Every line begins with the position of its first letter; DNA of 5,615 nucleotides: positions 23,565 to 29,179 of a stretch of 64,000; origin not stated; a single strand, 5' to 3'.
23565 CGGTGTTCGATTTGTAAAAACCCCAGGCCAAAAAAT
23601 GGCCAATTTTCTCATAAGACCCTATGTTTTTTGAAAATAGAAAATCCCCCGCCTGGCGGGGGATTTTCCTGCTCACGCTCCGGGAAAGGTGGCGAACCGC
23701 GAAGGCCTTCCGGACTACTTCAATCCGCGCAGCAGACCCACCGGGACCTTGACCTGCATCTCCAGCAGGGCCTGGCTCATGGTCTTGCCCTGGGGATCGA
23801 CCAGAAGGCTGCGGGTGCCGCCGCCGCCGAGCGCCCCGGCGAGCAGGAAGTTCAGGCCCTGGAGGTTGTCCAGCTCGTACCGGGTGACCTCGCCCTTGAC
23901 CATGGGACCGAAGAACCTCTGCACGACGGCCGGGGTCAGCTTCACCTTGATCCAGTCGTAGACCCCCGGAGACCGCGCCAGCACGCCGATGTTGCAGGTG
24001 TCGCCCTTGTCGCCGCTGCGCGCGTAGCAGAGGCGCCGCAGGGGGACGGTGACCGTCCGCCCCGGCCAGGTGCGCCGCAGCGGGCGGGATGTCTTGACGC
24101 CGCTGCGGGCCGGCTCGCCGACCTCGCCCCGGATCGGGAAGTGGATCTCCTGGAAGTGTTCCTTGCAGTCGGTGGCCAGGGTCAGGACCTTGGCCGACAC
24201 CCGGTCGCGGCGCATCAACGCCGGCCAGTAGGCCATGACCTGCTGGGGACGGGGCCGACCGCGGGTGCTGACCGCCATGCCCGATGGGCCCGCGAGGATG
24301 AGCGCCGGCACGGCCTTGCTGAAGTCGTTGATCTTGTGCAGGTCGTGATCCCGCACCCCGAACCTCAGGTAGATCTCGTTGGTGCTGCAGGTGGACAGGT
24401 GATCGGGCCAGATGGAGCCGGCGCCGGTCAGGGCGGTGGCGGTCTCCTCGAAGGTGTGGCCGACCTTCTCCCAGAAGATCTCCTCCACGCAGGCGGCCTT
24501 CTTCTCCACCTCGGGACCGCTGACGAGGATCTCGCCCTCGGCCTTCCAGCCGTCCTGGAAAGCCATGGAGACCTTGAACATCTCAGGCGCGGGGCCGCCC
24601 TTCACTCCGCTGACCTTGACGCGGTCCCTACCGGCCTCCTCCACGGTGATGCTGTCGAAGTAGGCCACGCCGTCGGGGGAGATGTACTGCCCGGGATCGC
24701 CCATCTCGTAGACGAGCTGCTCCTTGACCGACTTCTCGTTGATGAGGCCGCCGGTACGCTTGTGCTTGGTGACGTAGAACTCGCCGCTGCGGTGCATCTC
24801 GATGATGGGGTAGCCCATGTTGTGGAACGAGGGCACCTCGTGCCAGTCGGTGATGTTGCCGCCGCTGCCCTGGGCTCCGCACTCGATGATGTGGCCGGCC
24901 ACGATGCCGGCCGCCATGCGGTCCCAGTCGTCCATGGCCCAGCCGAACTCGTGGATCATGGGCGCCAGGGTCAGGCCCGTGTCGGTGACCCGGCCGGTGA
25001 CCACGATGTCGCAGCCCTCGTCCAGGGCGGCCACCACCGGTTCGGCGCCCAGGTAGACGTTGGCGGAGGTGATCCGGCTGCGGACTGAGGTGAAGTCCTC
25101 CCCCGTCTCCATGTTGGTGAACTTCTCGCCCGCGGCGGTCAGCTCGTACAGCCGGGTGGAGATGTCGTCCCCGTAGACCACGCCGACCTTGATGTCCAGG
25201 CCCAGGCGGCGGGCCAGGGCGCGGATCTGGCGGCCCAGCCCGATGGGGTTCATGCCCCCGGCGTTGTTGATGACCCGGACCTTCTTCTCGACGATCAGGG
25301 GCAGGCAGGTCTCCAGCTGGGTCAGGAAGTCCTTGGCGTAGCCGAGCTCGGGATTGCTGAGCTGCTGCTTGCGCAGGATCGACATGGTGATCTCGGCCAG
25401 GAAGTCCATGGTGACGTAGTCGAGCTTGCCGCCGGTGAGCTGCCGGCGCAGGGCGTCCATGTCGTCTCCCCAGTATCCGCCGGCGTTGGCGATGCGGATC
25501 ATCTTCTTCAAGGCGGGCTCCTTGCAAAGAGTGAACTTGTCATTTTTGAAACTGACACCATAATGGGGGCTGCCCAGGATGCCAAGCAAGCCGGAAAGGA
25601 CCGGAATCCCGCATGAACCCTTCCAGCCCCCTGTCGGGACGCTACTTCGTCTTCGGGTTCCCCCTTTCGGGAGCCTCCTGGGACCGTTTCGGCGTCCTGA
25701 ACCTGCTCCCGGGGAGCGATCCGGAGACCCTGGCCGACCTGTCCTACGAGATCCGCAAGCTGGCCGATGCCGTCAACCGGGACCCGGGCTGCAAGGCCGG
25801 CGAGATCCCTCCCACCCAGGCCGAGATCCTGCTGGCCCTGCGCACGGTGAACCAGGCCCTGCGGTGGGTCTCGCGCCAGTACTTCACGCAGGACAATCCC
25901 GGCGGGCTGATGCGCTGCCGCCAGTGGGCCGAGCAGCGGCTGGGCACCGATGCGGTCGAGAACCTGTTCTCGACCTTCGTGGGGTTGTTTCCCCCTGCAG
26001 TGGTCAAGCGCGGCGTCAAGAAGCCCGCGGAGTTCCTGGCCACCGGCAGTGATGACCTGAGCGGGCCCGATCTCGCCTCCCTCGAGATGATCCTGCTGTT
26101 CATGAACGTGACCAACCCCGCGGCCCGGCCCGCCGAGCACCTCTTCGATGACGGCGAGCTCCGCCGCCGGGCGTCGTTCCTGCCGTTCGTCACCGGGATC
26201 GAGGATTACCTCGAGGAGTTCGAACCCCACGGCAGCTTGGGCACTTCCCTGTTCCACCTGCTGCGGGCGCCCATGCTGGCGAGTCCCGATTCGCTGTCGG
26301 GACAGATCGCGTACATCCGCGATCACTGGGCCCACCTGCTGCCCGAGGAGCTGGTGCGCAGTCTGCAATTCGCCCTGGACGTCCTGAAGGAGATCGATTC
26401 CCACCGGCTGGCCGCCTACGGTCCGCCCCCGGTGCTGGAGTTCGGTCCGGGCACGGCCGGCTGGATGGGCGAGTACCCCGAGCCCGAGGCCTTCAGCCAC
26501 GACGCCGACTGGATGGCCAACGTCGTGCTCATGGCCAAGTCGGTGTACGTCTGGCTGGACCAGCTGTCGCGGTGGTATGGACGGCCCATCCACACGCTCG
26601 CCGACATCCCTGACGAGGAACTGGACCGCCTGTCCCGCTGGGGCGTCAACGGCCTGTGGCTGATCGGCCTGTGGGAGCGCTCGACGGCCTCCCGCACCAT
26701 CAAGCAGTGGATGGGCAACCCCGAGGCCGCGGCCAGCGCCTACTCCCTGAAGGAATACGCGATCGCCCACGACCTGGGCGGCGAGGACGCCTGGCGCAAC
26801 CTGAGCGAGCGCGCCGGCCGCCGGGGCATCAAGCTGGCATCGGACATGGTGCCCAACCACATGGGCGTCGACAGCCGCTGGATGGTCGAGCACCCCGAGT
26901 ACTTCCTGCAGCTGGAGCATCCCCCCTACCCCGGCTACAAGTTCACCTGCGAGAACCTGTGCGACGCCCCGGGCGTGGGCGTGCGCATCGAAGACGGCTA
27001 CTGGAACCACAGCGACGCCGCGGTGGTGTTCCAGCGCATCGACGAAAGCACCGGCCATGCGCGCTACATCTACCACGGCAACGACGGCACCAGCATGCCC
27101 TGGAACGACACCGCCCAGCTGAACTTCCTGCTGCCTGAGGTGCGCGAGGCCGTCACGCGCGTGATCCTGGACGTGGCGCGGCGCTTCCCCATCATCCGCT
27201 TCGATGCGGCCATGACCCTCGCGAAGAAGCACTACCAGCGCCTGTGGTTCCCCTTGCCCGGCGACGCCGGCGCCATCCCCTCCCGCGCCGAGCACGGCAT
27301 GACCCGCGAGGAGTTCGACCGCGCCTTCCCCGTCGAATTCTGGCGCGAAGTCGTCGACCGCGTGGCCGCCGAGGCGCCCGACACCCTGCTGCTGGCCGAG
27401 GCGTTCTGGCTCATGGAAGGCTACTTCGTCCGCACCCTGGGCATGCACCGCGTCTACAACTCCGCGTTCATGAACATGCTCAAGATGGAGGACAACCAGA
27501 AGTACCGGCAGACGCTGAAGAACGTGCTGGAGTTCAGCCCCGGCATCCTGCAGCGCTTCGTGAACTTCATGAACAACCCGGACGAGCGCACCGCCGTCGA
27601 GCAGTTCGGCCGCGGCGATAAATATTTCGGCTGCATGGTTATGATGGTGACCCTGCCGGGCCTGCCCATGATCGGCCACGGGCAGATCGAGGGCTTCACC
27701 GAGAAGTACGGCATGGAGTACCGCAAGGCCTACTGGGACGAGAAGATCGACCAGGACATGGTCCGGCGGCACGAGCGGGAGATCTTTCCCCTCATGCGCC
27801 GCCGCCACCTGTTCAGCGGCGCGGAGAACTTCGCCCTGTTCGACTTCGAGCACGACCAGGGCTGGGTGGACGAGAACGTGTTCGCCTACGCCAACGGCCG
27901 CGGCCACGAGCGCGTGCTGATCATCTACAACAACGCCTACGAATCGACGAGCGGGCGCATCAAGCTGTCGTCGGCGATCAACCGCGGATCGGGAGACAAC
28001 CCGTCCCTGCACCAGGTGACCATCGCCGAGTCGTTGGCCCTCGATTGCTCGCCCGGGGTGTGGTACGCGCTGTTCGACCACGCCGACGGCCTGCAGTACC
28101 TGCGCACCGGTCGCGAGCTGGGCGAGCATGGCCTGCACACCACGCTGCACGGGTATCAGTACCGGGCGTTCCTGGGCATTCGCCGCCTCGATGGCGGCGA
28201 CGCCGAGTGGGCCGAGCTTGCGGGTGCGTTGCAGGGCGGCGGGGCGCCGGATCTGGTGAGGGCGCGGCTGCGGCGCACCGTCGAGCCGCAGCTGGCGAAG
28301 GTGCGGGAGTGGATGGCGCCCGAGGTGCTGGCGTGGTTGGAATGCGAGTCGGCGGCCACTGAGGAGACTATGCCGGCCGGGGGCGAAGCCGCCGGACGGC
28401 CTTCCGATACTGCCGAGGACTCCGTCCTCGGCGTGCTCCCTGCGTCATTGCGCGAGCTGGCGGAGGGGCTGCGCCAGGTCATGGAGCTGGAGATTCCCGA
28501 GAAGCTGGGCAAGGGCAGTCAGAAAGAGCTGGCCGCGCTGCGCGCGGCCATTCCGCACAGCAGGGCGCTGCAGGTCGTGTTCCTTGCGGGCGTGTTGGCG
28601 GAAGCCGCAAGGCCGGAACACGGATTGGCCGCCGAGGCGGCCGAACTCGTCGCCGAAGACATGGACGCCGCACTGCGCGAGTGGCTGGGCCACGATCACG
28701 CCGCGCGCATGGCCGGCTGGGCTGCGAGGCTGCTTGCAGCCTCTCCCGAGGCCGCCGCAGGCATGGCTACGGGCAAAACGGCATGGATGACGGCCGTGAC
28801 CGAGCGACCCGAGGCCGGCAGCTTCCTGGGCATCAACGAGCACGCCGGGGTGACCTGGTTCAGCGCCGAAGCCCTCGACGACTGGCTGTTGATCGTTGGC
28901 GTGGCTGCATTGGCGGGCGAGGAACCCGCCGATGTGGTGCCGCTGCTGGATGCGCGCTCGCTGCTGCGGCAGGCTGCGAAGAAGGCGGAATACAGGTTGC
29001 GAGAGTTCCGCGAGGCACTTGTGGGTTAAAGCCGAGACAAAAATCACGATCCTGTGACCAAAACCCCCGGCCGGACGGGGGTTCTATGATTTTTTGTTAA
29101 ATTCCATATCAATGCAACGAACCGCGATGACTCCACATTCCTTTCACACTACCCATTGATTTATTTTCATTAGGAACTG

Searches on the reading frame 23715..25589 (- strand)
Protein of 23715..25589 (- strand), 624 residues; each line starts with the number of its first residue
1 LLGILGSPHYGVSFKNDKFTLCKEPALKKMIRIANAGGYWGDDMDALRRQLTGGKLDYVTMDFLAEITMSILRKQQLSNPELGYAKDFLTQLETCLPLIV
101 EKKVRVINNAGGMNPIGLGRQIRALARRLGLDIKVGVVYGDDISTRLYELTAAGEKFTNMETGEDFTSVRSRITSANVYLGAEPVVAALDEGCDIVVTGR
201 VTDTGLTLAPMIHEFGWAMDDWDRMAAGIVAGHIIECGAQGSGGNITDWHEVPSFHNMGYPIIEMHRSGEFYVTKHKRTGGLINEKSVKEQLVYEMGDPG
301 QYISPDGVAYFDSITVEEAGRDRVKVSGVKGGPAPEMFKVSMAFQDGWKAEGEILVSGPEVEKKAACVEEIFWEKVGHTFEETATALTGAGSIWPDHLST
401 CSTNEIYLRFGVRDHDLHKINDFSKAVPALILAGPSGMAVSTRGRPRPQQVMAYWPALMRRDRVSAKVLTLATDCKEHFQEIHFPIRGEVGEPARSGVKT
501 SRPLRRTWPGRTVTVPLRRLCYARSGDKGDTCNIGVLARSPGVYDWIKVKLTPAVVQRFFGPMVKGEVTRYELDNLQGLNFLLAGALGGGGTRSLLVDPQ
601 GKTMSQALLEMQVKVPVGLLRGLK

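Call 58: search_protein_families(library=pfam, proteins=[window:23715-25589:-], max_evalue=0.001)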
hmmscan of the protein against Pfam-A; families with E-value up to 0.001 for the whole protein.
window:23715-25589:- (624 aa): 2 families
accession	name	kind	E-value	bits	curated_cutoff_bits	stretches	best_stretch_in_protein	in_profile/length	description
PF07287.17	AtuA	-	3.1e-147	491.3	22.8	1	31-468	1-435/437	Acyclic terpene utilisation family protein AtuA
PF23544.1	AtuA_ferredoxin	-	8.8e-28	97.3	27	1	515-614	1-113/113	AtuA ferredoxin-like domain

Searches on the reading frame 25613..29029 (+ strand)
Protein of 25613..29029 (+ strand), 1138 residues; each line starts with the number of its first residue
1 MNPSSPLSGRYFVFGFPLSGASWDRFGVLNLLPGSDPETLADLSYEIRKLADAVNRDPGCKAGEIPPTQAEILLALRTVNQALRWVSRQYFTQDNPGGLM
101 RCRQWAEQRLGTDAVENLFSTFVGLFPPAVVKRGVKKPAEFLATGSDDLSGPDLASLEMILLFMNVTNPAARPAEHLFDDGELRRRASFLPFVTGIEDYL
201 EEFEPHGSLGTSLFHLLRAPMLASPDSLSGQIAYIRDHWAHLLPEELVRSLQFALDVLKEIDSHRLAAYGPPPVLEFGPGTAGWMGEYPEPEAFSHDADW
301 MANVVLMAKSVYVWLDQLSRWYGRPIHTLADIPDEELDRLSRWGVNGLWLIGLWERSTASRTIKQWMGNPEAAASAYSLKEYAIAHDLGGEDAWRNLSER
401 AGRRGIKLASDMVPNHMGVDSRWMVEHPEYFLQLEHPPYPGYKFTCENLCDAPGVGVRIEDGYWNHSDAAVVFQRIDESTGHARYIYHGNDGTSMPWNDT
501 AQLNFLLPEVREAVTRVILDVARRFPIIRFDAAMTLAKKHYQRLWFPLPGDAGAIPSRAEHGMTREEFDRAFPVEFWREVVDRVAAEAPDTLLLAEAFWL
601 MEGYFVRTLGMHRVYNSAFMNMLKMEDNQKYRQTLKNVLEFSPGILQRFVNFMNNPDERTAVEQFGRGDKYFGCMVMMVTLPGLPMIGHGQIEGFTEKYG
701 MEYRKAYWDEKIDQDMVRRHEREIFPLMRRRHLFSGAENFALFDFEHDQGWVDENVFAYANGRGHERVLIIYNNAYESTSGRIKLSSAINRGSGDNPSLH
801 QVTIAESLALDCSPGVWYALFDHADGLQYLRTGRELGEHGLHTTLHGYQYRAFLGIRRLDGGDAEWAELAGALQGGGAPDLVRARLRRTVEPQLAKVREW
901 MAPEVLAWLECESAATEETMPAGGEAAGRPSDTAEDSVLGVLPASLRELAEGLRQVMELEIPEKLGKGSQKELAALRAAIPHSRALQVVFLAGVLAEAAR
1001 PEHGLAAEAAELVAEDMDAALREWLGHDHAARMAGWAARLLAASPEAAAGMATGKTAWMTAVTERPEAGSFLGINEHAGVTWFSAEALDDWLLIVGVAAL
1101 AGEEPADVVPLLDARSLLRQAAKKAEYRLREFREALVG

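Call 17: search_protein_families(library=pfam, proteins=[window:25613-29029:+], max_evalue=0.001)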
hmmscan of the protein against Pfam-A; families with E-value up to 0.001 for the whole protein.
window:25613-29029:+ (1138 aa): 1 family
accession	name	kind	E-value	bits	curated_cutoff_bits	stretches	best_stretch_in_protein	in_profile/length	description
PF00128.31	Alpha-amylase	-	3.7e-10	40.1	22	1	335-719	23-374/446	Alpha amylase, catalytic domain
